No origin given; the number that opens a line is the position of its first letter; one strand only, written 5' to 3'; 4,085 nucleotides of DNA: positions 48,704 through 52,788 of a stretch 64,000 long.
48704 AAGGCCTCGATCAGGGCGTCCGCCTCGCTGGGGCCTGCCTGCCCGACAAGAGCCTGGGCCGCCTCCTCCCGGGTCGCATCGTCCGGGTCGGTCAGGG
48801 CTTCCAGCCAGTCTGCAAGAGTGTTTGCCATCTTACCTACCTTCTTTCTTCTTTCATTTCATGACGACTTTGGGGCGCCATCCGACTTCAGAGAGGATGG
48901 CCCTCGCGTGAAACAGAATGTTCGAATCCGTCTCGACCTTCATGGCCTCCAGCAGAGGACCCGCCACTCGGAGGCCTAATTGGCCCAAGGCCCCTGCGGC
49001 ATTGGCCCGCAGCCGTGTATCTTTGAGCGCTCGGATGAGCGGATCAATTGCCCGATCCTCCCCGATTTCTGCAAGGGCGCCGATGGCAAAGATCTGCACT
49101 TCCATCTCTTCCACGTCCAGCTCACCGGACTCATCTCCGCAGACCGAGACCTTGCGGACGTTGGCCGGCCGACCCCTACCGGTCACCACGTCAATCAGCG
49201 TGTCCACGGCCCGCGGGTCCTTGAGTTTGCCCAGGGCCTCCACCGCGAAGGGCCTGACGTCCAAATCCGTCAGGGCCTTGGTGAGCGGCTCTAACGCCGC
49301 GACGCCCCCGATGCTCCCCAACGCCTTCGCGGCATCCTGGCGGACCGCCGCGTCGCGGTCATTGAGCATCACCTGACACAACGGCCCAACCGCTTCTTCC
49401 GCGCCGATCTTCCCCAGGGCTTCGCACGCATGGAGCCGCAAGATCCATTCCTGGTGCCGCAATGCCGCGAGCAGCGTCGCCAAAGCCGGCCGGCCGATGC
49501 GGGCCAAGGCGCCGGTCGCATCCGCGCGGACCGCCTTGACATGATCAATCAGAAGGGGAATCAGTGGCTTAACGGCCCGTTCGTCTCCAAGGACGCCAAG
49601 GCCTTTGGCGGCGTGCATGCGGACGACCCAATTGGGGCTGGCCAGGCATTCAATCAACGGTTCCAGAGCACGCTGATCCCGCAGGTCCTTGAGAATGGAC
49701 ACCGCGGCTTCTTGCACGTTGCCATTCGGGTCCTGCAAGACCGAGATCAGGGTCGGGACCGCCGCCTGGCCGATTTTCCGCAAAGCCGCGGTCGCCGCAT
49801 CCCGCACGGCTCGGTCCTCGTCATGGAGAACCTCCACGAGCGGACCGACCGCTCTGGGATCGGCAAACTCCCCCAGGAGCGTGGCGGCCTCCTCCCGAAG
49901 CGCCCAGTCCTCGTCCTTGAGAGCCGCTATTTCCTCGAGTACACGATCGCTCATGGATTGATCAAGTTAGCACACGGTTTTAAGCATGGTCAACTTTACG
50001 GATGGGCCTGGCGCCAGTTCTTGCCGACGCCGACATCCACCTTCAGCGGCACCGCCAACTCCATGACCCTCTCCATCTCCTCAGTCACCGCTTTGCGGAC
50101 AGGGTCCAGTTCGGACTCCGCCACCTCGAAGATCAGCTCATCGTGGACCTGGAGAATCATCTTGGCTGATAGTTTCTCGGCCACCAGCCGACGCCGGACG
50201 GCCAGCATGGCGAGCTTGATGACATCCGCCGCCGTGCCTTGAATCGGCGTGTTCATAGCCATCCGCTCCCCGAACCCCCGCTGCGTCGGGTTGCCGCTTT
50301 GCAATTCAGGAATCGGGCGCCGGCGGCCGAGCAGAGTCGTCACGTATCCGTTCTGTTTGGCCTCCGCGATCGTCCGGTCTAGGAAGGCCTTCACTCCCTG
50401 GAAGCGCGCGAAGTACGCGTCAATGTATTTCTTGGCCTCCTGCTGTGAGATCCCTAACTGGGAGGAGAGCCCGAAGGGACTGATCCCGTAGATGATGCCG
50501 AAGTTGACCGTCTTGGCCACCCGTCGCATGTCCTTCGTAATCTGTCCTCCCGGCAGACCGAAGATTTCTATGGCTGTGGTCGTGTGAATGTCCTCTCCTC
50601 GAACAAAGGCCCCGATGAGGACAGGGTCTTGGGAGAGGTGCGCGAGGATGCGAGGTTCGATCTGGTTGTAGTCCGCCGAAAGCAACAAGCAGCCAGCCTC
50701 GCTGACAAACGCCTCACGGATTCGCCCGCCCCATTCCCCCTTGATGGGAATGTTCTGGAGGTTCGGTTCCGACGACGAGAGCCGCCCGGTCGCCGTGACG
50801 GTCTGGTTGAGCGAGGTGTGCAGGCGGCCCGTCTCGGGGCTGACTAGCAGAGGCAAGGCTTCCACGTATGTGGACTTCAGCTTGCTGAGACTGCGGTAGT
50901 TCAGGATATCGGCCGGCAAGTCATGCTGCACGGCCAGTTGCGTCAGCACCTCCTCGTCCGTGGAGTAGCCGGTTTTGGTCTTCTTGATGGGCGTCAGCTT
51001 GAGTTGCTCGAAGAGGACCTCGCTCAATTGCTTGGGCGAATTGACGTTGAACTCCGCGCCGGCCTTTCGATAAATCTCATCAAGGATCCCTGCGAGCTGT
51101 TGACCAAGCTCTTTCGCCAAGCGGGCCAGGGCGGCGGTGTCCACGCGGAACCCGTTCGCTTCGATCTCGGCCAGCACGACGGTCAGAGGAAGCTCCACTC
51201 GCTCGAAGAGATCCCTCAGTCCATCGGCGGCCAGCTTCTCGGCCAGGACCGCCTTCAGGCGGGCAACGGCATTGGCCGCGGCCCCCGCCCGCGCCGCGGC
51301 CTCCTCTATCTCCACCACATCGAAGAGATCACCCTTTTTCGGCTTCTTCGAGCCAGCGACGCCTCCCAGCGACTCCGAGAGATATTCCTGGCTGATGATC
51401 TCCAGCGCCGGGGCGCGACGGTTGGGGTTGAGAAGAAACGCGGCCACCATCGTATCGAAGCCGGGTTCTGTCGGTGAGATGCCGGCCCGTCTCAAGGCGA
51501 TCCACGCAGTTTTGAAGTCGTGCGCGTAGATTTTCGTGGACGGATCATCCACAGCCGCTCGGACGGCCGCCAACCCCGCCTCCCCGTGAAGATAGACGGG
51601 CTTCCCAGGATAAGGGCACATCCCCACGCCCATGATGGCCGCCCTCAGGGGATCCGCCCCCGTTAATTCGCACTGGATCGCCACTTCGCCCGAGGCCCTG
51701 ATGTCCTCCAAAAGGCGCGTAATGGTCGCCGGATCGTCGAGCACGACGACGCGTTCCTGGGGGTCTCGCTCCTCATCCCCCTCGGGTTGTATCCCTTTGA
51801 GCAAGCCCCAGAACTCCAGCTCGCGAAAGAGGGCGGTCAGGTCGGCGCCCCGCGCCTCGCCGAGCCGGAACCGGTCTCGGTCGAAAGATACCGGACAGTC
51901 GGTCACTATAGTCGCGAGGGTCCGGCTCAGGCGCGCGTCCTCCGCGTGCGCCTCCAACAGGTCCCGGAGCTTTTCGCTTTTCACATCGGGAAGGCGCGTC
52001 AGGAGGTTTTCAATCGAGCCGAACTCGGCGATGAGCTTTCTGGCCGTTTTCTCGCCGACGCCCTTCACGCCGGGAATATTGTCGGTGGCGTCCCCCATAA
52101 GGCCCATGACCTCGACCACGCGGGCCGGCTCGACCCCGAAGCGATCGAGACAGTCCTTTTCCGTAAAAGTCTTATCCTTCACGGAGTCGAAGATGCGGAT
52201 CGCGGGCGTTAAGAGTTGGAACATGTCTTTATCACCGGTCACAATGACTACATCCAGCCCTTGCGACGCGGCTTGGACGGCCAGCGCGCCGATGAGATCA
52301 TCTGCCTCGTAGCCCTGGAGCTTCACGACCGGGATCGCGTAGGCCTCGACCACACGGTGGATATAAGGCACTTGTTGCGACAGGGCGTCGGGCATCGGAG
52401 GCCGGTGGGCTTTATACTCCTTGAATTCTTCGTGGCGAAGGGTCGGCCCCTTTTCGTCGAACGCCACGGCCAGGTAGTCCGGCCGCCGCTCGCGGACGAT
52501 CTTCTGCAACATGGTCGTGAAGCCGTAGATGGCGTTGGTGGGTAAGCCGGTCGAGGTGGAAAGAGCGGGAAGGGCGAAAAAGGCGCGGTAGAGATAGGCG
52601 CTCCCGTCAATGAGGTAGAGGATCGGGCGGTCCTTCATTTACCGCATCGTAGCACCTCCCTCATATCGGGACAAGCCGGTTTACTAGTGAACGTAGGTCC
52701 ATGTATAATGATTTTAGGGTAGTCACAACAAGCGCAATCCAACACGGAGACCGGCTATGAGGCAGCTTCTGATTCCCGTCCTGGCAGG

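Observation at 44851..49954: Five tandem, co-directional paralogous HEAT/PBS-lyase-repeat genes forming an operon-like array directly downstream of polA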

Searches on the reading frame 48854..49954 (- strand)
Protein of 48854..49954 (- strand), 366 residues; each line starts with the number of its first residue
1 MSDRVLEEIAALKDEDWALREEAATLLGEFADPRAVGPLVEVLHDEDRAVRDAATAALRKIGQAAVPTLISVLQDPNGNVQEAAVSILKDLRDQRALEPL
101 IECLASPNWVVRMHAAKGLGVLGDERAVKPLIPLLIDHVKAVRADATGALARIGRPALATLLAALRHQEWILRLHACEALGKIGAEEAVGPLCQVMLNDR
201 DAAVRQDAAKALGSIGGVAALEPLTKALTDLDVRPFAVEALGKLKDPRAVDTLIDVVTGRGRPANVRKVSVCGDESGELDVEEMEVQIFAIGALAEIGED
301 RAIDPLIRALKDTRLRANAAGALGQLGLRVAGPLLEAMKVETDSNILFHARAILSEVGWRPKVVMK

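Call 3: search_protein_families(library=pfam, proteins=[window:48854-49954:-], max_evalue=0.01)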
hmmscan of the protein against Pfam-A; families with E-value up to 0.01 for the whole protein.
window:48854-49954:- (366 aa): 15 families
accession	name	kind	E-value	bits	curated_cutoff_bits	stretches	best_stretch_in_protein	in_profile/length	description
PF13646.12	HEAT_2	-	5.4e-69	229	27.7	6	66-151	1-88/88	HEAT repeats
PF03130.22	HEAT_PBS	-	8.8e-44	143.4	20.9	6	286-312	1-27/27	PBS lyase HEAT-like repeat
PF02985.28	HEAT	-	1e-31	106.3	23.5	2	97-123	2-28/31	HEAT repeat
PF13513.12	HEAT_EZ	-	1.4e-15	57.8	27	2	170-215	1-55/55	HEAT-like repeat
PF00514.29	Arm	-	7e-15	54.9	20.6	0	62-88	9-36/41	Armadillo/beta-catenin-like repeat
PF24714.1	TOR1L1_N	-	3.3e-07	30.4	43.3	0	94-123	210-239/281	TORTIFOLIA1 N-terminal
PF12717.13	Cnd1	-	7.4e-07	29.8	26.4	0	36-94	23-88/162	non-SMC mitotic condensation complex subunit 1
PF11791.14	Aconitase_B_N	-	5.7e-06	26.8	25.8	0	6-60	65-118/153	Aconitate B N-terminal domain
PF21581.3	SCD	-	8e-05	23.3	27.5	0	195-215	37-57/75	Stromalin conservative domain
PF01602.26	Adaptin_N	-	0.00024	20.3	37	0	63-142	264-349/524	Adaptin N terminal region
PF21547.3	TTI1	-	0.0008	19.7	27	0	97-119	1-23/90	TELO2-interacting protein 1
PF25767.1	ARM_TBCD_2nd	-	0.0011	18.9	29.7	0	95-121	77-103/245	Tubulin-specific chaperone D-like, ARM repeats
PF11865.14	mTOR_dom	-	0.0015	19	27.6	0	192-223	15-43/160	Serine/threonine-protein kinase mTOR domain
PF25151.1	TPR_Trm732_C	-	0.0016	18.8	27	0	64-139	71-141/159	Trm732, C-terminal TPR repeats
PF25598.1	ARM_PUB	-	0.0056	16.6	33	1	30-105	86-158/308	Plant U-box protein ARM repeat region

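Call 4: search_protein_families(library=ncbifam, proteins=[window:48854-49954:-], max_evalue=0.01)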
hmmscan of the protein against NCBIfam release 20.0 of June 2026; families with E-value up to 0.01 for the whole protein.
window:48854-49954:- (366 aa): 9 families
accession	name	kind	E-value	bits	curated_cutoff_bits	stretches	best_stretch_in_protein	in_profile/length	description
NF058502.1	phyc_lyase_CpcE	equivalog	2.3e-32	112.5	330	4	83-144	61-122/260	C-phycocyanin alpha-cysteine-84 phycocyanobilin lyase subunit CpcE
NF045915.1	PhycobilmeDegNblB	equivalog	1.3e-29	103.2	300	4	81-167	116-202/214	phycobilisome degradation protein NblB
NF058515.1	phyc_lyase_CpcF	equivalog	2.6e-22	79.4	220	2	23-122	19-119/200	C-phycocyanin alpha-cysteine-84 phycocyanobilin lyase subunit CpcF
NF010374.0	PRK13800.1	equivalog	3.4e-16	58.7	1196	1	11-254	630-876/898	fumarate reductase/succinate dehydrogenase flavoprotein subunit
NF007244.0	PRK09687.1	equivalog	7.4e-11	41.8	275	1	42-167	137-264/285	putative lyase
NF058505.1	phyc_lyase_CpeY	equivalog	3.3e-10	39.1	600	0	168-217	64-112/419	C-phycoerythrin alpha-cysteine-82 phycoerythrobilin lyase CpeY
TIGR02270.1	TIGR02270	subfamily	9e-10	38.1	206.8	2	138-256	159-277/410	TIGR02270 family protein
NF045662.1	DVU0298_fam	equivalog_domain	7.4e-08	32.2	75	0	156-202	145-182/213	DVU0298 family protein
NF006501.0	PRK08937.3-1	equivalog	1.3e-06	28.6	310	1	106-246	43-189/191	adenylosuccinate lyase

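Call 21: search_protein_families(library=padloc, proteins=[window:48854-49954:-], max_evalue=0.01)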
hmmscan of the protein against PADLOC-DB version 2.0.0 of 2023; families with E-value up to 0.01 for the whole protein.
window:48854-49954:- (366 aa): 3 families
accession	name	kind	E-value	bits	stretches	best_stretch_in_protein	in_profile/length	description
PDLC02919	HEAT-ARM_XIII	-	1e-26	90.8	4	58-137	876-951/1972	-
PDLC01150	HEAT_CxxC_PDDEXK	-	4.4e-10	37.3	2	88-161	16-93/288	HEAT_CxxC_PD-DEXK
PDLC02973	WGR_XIII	-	0.00012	18.7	0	157-225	129-197/973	-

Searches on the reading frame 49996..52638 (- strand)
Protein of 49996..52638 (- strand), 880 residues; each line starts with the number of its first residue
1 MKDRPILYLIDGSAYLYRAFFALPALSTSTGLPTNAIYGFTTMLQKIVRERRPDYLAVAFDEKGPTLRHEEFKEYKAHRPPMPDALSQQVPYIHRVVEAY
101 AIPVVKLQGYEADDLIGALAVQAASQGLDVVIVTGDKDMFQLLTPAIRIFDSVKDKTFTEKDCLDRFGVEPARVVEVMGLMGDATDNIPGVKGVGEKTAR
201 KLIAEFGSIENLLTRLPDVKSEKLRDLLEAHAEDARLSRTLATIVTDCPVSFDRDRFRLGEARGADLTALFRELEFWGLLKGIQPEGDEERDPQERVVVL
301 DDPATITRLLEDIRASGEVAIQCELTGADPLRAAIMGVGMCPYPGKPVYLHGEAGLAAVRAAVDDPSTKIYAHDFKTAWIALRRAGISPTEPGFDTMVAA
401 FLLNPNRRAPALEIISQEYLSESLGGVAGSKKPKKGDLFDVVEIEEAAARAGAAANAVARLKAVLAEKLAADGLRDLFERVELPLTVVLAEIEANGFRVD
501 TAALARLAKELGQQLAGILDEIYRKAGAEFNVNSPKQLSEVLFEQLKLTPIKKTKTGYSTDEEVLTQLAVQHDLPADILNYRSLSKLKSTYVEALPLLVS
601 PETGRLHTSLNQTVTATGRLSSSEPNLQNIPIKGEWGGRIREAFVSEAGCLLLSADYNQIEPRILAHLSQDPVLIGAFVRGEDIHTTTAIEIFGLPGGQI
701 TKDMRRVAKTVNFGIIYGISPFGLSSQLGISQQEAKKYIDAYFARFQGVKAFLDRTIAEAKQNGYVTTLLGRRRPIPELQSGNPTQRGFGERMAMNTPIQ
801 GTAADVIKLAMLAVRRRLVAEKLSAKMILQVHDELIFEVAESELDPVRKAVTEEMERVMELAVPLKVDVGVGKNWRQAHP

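Call 8: find_related_loci(query=window:49996-52638:-, collection=genome_contigs, flank=10000)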
Query window:49996-52638:- (880 aa) in genome_contigs; peptide patterns used: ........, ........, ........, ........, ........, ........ (x = any residue, [..] = any of these).
291 stretches matched a pattern; 172 encode a relative of the query (tblastn E <= 1e-3); the best 80 are kept; 80 distinct loci.
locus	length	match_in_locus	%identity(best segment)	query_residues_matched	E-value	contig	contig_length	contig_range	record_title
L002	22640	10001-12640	79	1-880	0e+0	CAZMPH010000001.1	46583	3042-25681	MAG TPA_asm: uncultured Nitrospirales bacterium isolate SRP119689_co1_102 genome assembly, contig: NODE_870_length_46583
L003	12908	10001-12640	79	1-880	0e+0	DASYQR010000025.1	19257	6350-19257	MAG TPA_asm: Nitrospirales bacterium isolate SMAG_U4490 k141_3555671, whole genome shotgun sequence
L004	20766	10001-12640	81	1-880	0e+0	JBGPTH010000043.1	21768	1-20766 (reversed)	MAG: Nitrospiria bacterium isolate OBJ1_062018_110_73 k141_2978211_length_21768_cov_17.4802, whole genome shotgun sequen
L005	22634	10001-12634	77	1-880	0e+0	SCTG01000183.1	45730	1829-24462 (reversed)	MAG: Nitrospirae bacterium isolate FW300_bin.52 FW300_bin.52-167857, whole genome shotgun sequence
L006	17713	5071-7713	72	1-880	0e+0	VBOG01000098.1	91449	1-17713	MAG: Nitrospirae bacterium isolate NS_4 14_0903_13_30cm_scaffold_2477767, whole genome shotgun sequence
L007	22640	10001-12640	71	1-880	0e+0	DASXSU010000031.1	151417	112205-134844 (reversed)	MAG TPA_asm: Nitrospirales bacterium isolate SMAG_U4674 k141_680670, whole genome shotgun sequence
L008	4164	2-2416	75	75-880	0e+0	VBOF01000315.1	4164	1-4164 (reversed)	MAG: Nitrospirae bacterium isolate NS_3 14_0929_09_30cm_scaffold_38458, whole genome shotgun sequence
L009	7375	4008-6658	69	1-880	0e+0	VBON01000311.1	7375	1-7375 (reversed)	MAG: Nitrospirae bacterium isolate NS_11 14_1009_16_30cm_scaffold_201288, whole genome shotgun sequence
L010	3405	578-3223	62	4-880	0e+0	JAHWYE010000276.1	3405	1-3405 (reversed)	MAG: Nitrospirae bacterium isolate CR_Sed_300A_bin.33 scaffold_948, whole genome shotgun sequence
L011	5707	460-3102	61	5-880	0e+0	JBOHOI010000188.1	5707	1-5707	MAG: Nitrospiraceae bacterium isolate SD8032_metabat2.bin.4 NODE_4712_length_5707_cov_1.432796, whole genome shotgun seq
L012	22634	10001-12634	59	4-880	0e+0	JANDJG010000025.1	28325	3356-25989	MAG: Nitrospira sp. isolate JZ-4_Bin198 NODE_4928_length_28325_cov_24.157316, whole genome shotgun sequence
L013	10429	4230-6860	60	5-880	0e+0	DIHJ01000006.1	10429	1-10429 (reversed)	MAG TPA_asm: Nitrospira sp. UBA5699 UBA5699_contig_4784, whole genome shotgun sequence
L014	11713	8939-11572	60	4-880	0e+0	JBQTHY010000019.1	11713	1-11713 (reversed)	MAG: Nitrospiraceae bacterium isolate SAR15 c_000000359094, whole genome shotgun sequence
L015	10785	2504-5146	60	2-880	0e+0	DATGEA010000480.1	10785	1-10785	MAG TPA_asm: Nitrospira sp. isolate SMAG_U9690 k141_195615, whole genome shotgun sequence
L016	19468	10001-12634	58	4-880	0e+0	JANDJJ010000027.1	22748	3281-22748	MAG: Nitrospira sp. isolate QZM_B4_3_Bin89 NODE_27_length_22748_cov_2.762654, whole genome shotgun sequence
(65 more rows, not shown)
